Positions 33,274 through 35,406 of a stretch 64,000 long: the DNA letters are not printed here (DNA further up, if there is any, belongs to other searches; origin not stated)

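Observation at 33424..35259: Chimeric protein: two ApbE-type flavinylation motifs fused to a Spy0128/SpaA-like isopeptide pilin with NPLTG sorting signal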

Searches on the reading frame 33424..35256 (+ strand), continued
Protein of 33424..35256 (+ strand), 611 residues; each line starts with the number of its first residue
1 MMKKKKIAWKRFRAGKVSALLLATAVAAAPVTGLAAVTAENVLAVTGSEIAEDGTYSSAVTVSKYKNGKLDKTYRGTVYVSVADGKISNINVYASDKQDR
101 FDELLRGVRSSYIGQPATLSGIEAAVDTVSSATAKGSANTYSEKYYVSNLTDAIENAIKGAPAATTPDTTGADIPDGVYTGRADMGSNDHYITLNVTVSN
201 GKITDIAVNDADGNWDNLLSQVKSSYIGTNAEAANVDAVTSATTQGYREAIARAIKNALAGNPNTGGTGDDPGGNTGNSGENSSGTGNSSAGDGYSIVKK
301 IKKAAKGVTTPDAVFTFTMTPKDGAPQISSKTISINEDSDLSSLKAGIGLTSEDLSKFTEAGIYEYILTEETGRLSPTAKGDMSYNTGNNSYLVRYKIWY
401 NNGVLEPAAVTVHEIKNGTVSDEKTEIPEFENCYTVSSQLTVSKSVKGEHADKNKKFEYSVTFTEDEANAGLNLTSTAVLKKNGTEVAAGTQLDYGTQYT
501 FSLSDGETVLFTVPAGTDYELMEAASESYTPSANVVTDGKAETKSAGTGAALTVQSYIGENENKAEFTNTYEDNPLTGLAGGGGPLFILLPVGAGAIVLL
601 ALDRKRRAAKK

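Call 71: find_encoding_contigs(protein=P0032, flank=10000, max_places=2)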
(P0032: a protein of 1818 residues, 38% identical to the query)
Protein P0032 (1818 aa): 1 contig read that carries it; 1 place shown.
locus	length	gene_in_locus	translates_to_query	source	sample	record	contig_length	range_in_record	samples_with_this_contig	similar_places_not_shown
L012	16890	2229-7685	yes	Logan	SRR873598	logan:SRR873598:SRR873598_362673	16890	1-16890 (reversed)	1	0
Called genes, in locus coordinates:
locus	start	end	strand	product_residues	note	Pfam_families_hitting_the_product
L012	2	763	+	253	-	?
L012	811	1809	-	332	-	PF12833:HTH_18, PF00165:HTH_AraC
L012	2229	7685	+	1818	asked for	PF00092:VWA (weak), PF13519:VWA_2 (weak), PF24558:DUF7604, PF09479:Flg_new (weak), PF17802:SpaA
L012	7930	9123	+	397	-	PF09820:AAA-ATPase_like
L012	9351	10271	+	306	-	PF04203:Sortase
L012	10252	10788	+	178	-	-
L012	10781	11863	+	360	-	-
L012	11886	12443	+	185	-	-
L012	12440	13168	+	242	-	-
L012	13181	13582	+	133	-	-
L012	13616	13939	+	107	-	-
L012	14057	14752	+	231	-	PF06458:MucBP (weak)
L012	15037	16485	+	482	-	PF13203:DUF2201_N, PF09967:DUF2201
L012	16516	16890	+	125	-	?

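Call 72: find_encoding_contigs(protein=P0012, flank=10000, max_places=2)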
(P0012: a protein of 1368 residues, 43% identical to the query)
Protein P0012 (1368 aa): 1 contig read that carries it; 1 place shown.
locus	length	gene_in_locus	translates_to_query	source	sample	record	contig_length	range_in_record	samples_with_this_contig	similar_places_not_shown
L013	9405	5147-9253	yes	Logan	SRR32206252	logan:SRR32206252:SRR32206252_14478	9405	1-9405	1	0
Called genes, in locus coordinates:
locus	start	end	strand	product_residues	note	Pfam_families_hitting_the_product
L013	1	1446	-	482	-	?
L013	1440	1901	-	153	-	PF22381:Staph_reg_Sar_Rot (weak), PF12802:MarR_2, PF01047:MarR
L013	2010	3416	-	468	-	PF01554:MatE, PF03023:MurJ (weak), PF01554:MatE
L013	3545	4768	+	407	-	PF02073:Peptidase_M29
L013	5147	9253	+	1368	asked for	PF00092:VWA, PF13519:VWA_2 (faint), PF17802:SpaA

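Call 74: find_encoding_contigs(protein=P0001, flank=1000, max_places=3)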
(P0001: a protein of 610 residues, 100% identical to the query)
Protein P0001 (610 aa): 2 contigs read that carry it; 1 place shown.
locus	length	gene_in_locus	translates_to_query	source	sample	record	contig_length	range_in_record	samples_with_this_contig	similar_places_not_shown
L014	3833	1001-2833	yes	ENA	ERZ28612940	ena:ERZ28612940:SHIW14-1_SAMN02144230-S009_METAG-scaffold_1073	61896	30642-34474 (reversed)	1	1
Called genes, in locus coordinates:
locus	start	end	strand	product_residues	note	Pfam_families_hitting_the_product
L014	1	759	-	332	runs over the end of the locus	PF00165:HTH_AraC (weak), PF12833:HTH_18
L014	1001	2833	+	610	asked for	PF12892:FctA (faint), PF24547:DUF7601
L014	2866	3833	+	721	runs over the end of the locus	PF13519:VWA_2, PF19407:DUF5979 (weak), PF24547:DUF7601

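Call 75: find_encoding_contigs(protein=P0002, flank=10000, max_places=2)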
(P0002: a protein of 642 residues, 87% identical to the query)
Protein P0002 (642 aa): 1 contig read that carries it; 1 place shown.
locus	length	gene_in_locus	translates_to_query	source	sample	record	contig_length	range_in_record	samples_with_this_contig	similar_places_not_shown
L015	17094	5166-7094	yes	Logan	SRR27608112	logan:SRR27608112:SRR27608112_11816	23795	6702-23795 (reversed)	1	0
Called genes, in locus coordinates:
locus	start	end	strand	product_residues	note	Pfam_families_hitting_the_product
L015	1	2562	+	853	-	?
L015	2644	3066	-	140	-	PF12641:Flavodoxin_3 (faint), PF00258:Flavodoxin_1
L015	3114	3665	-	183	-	PF12672:DUF3793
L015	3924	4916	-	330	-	PF00165:HTH_AraC (faint), PF12833:HTH_18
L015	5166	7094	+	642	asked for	PF24547:DUF7601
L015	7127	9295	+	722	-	PF13519:VWA_2, PF19407:DUF5979 (weak), PF24547:DUF7601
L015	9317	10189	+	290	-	-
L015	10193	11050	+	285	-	PF04203:Sortase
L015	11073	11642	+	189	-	PF10502:Peptidase_S26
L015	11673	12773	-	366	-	PF02424:ApbE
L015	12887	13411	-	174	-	PF07456:Hpre_diP_synt_I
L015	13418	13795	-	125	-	PF07009:NusG_II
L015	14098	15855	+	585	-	PF00664:ABC_membrane, PF00005:ABC_tran, PF02463:SMC_N (weak)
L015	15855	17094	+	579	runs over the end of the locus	PF00664:ABC_membrane, PF00005:ABC_tran, PF02463:SMC_N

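Call 86: find_encoding_contigs(protein=P0018, flank=10000, max_places=2)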
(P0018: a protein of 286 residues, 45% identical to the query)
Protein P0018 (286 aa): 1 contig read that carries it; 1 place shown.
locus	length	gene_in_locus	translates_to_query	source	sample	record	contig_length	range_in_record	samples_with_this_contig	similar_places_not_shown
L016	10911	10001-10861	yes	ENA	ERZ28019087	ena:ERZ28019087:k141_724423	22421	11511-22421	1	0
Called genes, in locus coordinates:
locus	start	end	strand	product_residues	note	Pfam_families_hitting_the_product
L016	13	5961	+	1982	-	PF13306:LRR_5, PF13855:LRR_8 (faint), PF13306:LRR_5, PF00395:SLH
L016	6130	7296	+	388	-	-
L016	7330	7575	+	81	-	-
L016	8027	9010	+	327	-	PF02653:BPD_transp_2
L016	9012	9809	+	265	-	PF00005:ABC_tran, PF02463:SMC_N (faint), PF13304:AAA_21 (faint)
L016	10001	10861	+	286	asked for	-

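Call 87: find_encoding_contigs(protein=P0017, flank=8000, max_places=2)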
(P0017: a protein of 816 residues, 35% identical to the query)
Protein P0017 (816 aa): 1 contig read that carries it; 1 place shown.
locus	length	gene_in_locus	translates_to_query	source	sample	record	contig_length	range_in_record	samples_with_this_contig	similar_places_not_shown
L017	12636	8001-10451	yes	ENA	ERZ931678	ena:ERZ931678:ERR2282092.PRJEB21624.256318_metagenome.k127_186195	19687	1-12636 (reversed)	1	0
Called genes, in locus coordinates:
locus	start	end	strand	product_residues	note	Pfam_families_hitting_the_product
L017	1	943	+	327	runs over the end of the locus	PF21948:LplA-B_cat, PF03099:BPL_LplA_LipB, PF10437:Lip_prot_lig_C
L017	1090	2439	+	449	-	PF03023:MurJ (weak), PF01554:MatE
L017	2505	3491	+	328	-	PF00929:RNase_T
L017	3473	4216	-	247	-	PF00589:Phage_integrase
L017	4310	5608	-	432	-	PF00768:Peptidase_S11, PF13354:Beta-lactamase2, PF00905:Transpeptidase (weak)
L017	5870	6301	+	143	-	PF13622:4HBT_3 (faint), PF03061:4HBT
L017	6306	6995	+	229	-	PF24675:NpmA (weak), PF02390:Methyltransf_4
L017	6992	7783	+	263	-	PF00106:adh_short, PF08659:KR, PF13561:adh_short_C2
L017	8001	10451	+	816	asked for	PF00092:VWA, PF13519:VWA_2, PF24558:DUF7604, PF09479:Flg_new, PF24547:DUF7601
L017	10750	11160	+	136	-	-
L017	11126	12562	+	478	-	PF10502:Peptidase_S26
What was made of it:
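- L017 shows a VWA-pilin with no separate small shaft pilin in the part of the contig available (call 87).
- Tried and rejected: Context look-ups: those for the stand-alone double module P0018, the distant VWA-pilin P0017 and P0012 were uninformative (calls 72, 86, 87).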
